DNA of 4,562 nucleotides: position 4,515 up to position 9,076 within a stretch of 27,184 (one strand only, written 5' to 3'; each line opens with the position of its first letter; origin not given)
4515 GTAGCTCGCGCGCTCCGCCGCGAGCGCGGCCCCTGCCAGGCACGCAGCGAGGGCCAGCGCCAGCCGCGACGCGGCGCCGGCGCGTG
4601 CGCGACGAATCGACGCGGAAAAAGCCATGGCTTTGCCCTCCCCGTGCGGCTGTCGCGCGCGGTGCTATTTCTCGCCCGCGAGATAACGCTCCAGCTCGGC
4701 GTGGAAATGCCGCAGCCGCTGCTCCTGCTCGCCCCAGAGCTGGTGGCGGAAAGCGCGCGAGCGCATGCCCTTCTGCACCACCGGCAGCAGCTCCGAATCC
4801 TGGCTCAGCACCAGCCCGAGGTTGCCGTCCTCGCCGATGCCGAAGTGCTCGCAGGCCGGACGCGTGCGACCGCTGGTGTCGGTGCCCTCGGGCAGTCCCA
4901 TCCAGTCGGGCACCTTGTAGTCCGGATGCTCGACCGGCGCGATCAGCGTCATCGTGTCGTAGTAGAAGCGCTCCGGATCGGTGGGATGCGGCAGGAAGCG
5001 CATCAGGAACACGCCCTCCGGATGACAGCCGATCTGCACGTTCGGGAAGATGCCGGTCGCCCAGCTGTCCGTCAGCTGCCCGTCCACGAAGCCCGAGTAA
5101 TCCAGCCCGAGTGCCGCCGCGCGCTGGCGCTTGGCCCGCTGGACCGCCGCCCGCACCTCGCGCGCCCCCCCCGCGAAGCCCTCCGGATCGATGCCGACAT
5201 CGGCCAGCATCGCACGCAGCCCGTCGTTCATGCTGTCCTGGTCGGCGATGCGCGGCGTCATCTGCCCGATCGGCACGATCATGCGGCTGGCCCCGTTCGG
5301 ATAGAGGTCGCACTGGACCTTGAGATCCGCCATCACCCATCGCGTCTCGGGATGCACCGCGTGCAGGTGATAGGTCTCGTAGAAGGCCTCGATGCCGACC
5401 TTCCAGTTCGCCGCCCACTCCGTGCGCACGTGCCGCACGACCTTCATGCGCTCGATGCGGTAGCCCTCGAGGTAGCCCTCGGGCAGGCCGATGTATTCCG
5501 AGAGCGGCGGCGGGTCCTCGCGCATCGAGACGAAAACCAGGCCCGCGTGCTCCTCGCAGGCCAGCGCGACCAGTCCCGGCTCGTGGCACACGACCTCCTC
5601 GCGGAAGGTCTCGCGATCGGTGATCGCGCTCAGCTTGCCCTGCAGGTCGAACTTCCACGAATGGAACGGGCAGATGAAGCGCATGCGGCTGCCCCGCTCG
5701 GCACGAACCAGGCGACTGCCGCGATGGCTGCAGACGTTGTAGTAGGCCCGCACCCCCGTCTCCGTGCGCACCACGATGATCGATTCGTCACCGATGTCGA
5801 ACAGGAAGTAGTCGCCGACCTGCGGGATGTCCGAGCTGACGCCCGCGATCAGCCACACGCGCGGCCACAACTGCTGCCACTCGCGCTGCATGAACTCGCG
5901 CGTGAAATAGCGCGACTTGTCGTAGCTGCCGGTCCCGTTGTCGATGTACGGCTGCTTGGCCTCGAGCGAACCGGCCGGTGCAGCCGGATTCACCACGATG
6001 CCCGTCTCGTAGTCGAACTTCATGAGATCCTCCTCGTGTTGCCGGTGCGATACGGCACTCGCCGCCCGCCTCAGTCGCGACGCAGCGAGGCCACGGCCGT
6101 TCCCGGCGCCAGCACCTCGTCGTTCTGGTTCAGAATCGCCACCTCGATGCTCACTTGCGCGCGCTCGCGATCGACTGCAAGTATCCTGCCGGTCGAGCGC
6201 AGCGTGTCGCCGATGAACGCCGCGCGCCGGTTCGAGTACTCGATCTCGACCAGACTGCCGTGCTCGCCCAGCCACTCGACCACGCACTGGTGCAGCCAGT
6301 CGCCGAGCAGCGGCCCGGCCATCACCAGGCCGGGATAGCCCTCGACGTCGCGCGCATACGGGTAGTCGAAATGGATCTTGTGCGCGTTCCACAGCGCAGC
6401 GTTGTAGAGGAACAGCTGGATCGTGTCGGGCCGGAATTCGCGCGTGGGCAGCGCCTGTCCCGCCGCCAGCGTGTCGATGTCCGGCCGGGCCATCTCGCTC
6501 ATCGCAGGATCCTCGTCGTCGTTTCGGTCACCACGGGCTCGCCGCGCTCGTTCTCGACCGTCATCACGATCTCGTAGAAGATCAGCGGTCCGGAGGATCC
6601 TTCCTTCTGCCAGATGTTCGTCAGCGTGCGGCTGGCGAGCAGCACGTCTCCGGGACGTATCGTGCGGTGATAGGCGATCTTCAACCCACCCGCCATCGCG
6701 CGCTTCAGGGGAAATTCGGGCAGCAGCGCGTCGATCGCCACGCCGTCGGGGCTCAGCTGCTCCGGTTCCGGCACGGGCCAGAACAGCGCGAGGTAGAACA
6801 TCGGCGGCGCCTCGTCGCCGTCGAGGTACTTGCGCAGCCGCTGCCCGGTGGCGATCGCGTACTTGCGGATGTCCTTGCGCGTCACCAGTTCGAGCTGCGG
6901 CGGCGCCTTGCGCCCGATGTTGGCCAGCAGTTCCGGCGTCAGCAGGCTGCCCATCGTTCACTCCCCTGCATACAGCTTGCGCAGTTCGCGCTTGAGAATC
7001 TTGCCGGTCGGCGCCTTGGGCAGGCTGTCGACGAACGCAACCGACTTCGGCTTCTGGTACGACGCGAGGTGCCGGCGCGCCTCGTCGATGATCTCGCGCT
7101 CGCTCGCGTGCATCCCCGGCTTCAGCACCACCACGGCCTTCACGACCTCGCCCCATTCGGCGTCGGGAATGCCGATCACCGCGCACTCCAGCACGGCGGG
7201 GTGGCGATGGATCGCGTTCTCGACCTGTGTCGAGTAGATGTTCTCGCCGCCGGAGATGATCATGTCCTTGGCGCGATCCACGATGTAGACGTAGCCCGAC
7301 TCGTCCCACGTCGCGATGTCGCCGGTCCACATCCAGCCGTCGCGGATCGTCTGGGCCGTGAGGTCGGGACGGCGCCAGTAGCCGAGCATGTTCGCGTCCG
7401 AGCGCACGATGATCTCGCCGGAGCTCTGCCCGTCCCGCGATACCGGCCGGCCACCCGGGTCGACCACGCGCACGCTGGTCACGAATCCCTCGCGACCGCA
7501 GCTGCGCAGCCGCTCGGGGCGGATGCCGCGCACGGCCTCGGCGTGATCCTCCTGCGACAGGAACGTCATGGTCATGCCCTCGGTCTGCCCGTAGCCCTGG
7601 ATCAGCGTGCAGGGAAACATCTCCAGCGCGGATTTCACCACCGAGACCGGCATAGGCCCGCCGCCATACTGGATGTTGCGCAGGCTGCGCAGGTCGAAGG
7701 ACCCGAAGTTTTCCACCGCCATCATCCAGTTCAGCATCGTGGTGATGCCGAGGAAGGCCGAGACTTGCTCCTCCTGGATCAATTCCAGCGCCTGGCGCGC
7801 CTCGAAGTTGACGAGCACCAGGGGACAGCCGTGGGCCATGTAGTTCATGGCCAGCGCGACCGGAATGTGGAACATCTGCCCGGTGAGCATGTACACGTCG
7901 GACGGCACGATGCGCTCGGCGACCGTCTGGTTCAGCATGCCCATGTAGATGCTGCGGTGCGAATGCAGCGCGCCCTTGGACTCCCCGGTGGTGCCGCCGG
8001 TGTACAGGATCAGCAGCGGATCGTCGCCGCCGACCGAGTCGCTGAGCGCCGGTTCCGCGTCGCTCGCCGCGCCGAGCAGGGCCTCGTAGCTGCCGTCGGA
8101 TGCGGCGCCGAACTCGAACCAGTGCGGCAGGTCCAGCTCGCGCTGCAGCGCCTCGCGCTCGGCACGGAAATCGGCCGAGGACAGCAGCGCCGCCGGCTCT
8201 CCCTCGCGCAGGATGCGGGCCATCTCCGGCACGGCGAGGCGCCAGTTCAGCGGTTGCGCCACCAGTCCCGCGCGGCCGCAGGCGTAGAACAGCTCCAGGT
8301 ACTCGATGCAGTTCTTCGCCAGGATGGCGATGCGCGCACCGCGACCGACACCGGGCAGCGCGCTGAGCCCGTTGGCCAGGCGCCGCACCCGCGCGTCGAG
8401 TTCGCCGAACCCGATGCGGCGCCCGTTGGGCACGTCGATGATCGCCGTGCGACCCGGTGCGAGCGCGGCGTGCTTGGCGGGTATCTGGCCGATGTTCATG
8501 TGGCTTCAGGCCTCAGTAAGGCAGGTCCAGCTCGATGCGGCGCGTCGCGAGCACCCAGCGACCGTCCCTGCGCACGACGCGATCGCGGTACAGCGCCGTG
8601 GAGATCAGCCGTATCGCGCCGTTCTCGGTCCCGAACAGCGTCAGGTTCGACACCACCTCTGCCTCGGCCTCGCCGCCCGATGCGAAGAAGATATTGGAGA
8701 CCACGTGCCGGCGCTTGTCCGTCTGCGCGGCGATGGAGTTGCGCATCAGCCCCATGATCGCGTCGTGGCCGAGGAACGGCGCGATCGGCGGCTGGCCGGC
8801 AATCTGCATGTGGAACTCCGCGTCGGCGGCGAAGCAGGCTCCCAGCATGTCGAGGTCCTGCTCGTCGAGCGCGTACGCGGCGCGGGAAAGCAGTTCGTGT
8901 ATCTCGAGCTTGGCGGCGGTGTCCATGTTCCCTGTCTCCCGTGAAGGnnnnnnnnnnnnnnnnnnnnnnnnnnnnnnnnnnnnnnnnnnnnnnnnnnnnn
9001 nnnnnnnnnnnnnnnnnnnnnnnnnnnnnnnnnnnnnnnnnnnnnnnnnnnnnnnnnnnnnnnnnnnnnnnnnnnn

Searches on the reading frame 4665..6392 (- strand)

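Call 11: search_protein_families(library=pfam, proteins=[window:4665-6392:-], max_evalue=0.001)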
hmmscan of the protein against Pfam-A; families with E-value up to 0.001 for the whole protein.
window:4665-6392:- (575 aa): 2 families
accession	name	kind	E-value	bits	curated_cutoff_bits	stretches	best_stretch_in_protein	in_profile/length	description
PF00848.25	Ring_hydroxyl_A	-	2.3e-26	93.4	24.9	1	314-572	2-207/208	Ring hydroxylating alpha subunit (catalytic domain)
PF00355.32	Rieske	-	6.6e-15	55.2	20.3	1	180-260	2-81/88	Rieske [2Fe-2S] domain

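Call 66: search_protein_families(library=ncbifam, proteins=[window:4665-6389:-], max_evalue=0.00001)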
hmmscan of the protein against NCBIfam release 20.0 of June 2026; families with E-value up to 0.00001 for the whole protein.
window:4665-6389:- (574 aa): 5 families
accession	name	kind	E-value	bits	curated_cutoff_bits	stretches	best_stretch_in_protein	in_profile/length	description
NF058607.1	GlBtMonoOxGbcA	equivalog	3.7e-41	140.9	670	1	159-349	36-225/420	glycine betaine monooxygenase oxygenase subunit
NF042946.1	3PPDioc_HcaE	equivalog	4.7e-26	91.8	830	1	149-347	9-215/450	3-phenylpropionate/cinnamic acid dioxygenase subunit alpha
NF041684.1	ant_diox_AndAc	equivalog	1.5e-23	83.1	750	1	163-346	30-222/418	anthranilate 1,2-dioxygenase large subunit AndAc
TIGR03229.1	benzo_1_2_benA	equivalog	1.2e-22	80.5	780.95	1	157-347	17-216/433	benzoate 1,2-dioxygenase large subunit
TIGR03228.1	anthran_1_2_A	equivalog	6.6e-18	64.6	671.9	1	163-347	23-214/438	anthranilate 1,2-dioxygenase large subunit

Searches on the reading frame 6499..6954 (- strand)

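Call 11: search_protein_families(library=pfam, proteins=[window:6499-6954:-], max_evalue=0.001)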
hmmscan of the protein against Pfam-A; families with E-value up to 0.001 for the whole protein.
window:6499-6954:- (151 aa): 1 family
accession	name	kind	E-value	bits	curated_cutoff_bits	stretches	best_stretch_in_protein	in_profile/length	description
PF13452.11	FAS1_DH_region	-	7.3e-17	62.2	22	1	12-143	2-131/132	FAS1-like, dehydratase domain region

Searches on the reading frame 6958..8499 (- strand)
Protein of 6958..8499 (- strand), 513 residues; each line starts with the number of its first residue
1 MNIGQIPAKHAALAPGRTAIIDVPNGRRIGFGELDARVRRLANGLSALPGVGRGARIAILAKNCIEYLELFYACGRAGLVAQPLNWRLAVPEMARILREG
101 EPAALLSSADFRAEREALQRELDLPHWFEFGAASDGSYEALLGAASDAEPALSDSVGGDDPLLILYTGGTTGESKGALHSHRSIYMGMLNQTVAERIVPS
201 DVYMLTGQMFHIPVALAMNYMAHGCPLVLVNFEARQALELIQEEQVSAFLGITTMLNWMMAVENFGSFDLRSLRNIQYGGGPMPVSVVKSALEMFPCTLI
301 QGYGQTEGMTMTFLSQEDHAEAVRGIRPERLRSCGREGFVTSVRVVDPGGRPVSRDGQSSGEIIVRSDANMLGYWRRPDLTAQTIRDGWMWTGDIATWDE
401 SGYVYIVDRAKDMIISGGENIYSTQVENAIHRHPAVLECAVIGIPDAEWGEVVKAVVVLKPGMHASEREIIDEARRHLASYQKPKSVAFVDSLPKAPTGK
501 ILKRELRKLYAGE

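Call 11: search_protein_families(library=pfam, proteins=[window:6958-8499:-], max_evalue=0.001)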
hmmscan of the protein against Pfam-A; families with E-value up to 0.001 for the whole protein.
window:6958-8499:- (513 aa): 2 families
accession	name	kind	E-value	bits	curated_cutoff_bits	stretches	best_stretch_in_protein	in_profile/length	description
PF00501.34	AMP-binding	-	9.1e-72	242.4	29.9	1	9-375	3-384/384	AMP-binding enzyme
PF13193.12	AMP-binding_C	-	2.7e-23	83.1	24.5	1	425-500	1-76/76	AMP-binding enzyme C-terminal domain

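Call 66: search_protein_families(library=ncbifam, proteins=[window:6958-8496:-], max_evalue=0.00001)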
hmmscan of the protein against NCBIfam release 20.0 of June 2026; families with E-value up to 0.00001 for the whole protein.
window:6958-8496:- (512 aa): 103 families (the best 25 are shown)
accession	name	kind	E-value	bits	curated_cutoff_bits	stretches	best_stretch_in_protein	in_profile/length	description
NF004837.0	PRK06187.1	subfamily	1.1e-132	443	476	1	2-510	10-523/531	long-chain-fatty-acid--CoA ligase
NF006182.0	PRK08316.1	subfamily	2.8e-110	369.3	663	1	2-510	13-518/523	fatty acyl-CoA synthetase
NF005307.0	PRK06839.1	equivalog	2.7e-98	329.8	748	1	8-507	10-491/496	o-succinylbenzoate--CoA ligase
NF052269.1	Staph_lig_FadD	equivalog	2.2e-89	300.1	650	1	9-508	9-492/499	long-chain-fatty-acid--CoA ligase FadD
NF006572.0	PRK09088.1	equivalog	3.3e-89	299.8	696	1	7-510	8-488/491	acyl-CoA synthetase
NF005676.0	PRK07470.1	equivalog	1.1e-87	294.9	774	1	3-507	23-527/544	acyl-CoA synthetase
NF006181.0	PRK08314.1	subfamily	3.3e-84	283.1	705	2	144-506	190-551/563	long-chain-fatty-acid--CoA ligase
NF006020.0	PRK08162.1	subfamily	4.3e-83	279.5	677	1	9-507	28-536/545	acyl-CoA synthetase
NF005857.1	PRK07786.1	exception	4.5e-83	279.5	733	1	7-509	16-512/513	fatty-acid--CoA ligase FadD5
NF009233.0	PRK12583.1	subfamily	2.6e-82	277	832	2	152-508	195-549/558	fatty acid CoA ligase family protein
NF005801.1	PRK07656.1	equivalog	1e-81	275.1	657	1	17-506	18-500/500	FadD3 family acyl-CoA ligase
NF004797.0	PRK06145.1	equivalog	3.1e-81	273.2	850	1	7-511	9-497/499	acyl-CoA synthetase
NF002966.0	PRK03640.1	equivalog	3e-79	266.9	556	1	8-508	10-479/483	o-succinylbenzoate--CoA ligase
NF052580.1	Str24CoAsynCasG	equivalog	1.9e-77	260.9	750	1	24-505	62-546/548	steroid-24-oyl-CoA synthetase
NF005702.0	PRK07514.1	subfamily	3.4e-77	259.9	558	1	16-510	18-501/506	malonyl-CoA synthase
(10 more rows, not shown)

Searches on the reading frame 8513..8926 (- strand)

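Call 11: search_protein_families(library=pfam, proteins=[window:8513-8926:-], max_evalue=0.001)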
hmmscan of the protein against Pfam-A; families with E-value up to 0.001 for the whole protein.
window:8513-8926:- (137 aa): 3 families
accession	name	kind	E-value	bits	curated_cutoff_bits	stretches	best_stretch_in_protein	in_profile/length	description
PF13577.12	SnoaL_4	-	1.1e-18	67.8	24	1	4-130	4-126/126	SnoaL-like domain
PF12680.13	SnoaL_2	-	9.7e-09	36.2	27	1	18-125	6-100/102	SnoaL-like domain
PF00866.24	Ring_hydroxyl_B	-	5.7e-08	33.4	27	1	67-134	70-138/144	Ring hydroxylating beta subunit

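Call 66: search_protein_families(library=ncbifam, proteins=[window:8513-8923:-], max_evalue=0.00001)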
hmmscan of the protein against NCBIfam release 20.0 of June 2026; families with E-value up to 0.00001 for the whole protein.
window:8513-8923:- (136 aa): 1 family
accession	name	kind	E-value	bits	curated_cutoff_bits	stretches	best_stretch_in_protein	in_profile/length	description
NF041685.1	ant_diox_AndAd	equivalog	1.4e-07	31.2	230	0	54-130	64-140/155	anthranilate 1,2-dioxygenase small subunit AndAd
